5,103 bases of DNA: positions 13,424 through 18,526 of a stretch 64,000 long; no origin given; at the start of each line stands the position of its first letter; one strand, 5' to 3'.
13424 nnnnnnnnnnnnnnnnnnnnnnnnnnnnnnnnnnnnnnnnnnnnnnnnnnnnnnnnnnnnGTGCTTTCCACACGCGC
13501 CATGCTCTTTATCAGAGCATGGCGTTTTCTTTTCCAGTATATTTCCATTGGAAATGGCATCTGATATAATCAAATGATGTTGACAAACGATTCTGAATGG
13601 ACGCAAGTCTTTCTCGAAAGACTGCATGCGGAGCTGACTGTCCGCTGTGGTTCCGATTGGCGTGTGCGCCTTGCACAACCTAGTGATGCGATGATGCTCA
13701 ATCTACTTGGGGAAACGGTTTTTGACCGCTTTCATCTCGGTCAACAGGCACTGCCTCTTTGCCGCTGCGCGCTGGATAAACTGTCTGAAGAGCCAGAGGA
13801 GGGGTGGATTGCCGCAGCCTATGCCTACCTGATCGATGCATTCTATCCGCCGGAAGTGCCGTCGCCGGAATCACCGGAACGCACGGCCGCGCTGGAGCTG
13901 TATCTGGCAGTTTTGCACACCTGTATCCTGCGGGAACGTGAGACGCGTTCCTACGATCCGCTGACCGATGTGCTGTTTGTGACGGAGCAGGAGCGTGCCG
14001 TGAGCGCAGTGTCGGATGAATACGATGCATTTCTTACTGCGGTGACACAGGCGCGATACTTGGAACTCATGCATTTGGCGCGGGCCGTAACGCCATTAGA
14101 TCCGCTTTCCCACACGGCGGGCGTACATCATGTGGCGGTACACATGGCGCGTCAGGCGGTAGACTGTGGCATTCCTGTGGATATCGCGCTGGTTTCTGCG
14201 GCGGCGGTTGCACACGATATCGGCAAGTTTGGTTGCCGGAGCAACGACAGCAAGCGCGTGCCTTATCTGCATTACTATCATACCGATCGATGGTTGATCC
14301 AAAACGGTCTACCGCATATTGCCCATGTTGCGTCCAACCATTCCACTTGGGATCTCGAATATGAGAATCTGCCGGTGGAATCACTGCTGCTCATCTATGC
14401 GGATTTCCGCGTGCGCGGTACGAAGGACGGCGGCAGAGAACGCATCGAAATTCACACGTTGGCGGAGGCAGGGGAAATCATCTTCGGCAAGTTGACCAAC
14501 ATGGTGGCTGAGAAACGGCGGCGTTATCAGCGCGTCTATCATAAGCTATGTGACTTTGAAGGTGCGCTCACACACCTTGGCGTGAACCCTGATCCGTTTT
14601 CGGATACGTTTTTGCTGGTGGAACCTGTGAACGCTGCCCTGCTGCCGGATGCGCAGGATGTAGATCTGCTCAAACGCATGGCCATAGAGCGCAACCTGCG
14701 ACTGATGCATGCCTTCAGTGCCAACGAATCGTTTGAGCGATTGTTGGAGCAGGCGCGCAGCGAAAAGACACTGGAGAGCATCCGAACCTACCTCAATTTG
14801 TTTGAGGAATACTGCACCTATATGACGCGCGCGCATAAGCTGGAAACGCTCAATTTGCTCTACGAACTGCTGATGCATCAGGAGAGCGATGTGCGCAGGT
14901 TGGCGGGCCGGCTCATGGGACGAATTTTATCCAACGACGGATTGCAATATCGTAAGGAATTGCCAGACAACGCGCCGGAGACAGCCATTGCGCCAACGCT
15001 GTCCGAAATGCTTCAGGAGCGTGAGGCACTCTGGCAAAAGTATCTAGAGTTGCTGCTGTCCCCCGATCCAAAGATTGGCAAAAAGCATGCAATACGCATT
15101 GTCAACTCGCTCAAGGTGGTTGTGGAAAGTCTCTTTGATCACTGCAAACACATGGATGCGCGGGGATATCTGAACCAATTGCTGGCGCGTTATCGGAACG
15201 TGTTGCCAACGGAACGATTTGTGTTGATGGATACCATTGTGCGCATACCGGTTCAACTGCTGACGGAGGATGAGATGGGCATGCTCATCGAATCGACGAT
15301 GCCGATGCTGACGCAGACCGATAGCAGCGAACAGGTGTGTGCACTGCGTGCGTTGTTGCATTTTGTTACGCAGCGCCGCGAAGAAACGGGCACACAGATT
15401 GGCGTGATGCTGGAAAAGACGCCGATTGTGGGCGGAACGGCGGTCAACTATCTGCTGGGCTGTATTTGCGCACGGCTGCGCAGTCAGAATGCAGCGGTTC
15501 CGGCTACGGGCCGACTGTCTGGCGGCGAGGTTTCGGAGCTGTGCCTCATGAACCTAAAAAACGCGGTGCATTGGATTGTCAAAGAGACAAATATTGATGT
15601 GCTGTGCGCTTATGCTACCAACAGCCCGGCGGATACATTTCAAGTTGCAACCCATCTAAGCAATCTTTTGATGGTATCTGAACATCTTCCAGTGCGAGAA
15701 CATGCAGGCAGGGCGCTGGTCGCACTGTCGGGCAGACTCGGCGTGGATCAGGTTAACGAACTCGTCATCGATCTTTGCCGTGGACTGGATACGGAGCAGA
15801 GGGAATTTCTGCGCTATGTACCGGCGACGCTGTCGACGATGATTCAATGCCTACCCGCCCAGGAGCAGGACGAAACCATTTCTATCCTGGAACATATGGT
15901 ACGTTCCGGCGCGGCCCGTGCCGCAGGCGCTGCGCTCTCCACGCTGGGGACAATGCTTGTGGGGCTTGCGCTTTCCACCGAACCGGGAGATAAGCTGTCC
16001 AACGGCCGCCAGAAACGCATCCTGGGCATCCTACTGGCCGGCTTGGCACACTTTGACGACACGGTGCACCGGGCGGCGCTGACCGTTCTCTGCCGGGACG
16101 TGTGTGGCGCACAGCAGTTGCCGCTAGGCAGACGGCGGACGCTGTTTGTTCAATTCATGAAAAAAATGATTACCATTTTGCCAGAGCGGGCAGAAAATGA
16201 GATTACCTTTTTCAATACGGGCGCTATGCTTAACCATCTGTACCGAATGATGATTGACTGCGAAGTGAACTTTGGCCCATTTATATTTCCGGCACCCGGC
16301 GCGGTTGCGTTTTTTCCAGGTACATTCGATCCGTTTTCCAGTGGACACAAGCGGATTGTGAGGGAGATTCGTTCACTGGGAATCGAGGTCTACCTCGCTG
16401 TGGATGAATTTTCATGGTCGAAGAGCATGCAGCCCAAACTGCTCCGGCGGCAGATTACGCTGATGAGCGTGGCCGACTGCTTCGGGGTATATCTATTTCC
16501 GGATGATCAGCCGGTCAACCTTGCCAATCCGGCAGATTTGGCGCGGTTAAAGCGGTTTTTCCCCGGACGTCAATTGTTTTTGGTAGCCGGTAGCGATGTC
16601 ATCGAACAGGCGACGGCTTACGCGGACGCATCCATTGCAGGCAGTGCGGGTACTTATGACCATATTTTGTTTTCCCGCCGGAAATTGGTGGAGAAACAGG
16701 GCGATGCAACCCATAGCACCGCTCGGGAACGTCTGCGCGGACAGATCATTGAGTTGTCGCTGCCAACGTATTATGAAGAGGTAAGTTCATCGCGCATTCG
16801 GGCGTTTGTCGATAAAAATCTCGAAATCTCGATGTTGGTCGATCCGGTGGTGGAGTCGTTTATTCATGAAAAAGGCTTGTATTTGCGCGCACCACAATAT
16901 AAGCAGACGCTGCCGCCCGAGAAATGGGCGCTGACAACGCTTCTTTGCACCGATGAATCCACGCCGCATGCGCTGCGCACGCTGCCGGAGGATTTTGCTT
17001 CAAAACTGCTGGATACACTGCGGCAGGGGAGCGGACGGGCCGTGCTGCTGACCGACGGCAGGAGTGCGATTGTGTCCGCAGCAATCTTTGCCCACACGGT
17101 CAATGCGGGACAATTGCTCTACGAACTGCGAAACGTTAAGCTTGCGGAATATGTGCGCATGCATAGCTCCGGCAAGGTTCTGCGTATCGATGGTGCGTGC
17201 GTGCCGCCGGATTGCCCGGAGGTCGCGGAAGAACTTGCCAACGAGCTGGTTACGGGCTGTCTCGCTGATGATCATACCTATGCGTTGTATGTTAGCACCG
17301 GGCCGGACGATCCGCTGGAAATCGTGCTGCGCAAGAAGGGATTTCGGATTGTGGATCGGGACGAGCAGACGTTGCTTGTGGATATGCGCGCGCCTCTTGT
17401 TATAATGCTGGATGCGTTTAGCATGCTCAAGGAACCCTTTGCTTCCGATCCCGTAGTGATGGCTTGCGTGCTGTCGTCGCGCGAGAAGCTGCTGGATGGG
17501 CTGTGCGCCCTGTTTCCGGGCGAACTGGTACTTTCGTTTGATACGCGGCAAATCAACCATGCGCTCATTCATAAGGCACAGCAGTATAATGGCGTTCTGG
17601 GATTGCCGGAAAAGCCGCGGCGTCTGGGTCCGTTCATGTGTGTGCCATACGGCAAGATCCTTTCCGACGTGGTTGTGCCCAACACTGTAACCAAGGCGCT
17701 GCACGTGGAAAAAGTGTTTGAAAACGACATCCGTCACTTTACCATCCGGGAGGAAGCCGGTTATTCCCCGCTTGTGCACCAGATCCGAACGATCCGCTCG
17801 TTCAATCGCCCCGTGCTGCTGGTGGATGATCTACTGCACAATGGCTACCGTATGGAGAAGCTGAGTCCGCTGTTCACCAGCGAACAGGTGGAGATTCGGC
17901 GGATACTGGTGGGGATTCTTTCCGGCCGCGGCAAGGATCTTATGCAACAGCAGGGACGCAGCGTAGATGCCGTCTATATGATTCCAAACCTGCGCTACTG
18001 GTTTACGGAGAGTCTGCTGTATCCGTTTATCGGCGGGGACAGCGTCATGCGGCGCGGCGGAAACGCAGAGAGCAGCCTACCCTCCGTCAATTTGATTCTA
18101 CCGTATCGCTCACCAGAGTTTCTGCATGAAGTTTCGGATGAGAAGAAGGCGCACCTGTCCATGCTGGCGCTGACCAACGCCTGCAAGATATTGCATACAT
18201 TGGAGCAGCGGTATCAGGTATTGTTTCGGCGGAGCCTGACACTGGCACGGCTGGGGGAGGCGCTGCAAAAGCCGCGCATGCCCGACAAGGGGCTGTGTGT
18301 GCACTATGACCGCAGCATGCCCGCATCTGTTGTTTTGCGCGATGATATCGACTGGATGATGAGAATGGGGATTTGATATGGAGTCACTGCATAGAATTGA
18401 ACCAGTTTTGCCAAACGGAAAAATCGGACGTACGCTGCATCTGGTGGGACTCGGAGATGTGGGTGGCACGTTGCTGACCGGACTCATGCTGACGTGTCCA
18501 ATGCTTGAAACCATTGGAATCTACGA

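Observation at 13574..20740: Tightly coupled three-gene (possibly four-gene) operon: giant nucleotide-enzyme fusion + LDH-like dehydrogenase + double flavodoxin-fold protein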

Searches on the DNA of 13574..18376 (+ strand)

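Call 37: search_rna_families(sources=[L001, L010, L022, L037, L038, L043, L048, L054, L059, L069, L070, L076, L079, L012, L024, L053], threshold=gathering)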
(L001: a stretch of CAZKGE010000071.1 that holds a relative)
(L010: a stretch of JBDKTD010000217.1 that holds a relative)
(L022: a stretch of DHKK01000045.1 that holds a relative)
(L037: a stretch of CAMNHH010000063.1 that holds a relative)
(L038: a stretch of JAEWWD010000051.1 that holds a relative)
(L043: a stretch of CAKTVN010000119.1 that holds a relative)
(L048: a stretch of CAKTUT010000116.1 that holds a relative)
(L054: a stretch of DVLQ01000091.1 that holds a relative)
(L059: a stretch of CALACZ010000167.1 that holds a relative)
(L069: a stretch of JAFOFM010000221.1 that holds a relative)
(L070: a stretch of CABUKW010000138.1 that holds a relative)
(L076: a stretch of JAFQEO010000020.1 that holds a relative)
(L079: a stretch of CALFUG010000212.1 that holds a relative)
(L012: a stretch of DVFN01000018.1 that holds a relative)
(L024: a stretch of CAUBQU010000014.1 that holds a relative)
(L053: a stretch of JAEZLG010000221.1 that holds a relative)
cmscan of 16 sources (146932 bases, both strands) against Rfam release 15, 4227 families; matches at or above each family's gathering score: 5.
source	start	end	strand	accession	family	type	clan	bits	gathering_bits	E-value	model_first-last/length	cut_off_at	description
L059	1673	1914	+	RF00230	T-box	Cis-reg; leader;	-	95.4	93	2.7e-19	1-219/219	no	T-box leader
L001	8747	8835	+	RF01051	c-di-GMP-I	Cis-reg; riboswitch;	CL00126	77.4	35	4e-13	1-87/87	no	c-di-GMP-I riboswitch aptamer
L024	933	1006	+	RF00005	tRNA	Gene; tRNA;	CL00001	64.2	29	2.8e-11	1-71/71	no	tRNA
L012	6670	6740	+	RF00005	tRNA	Gene; tRNA;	CL00001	59.6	29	5.3e-10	1-71/71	no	tRNA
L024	12255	12442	+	RF00174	Cobalamin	Cis-reg; riboswitch;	CL00101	42.2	31.5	6.7e-07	1-189/189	no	Cobalamin riboswitch aptamer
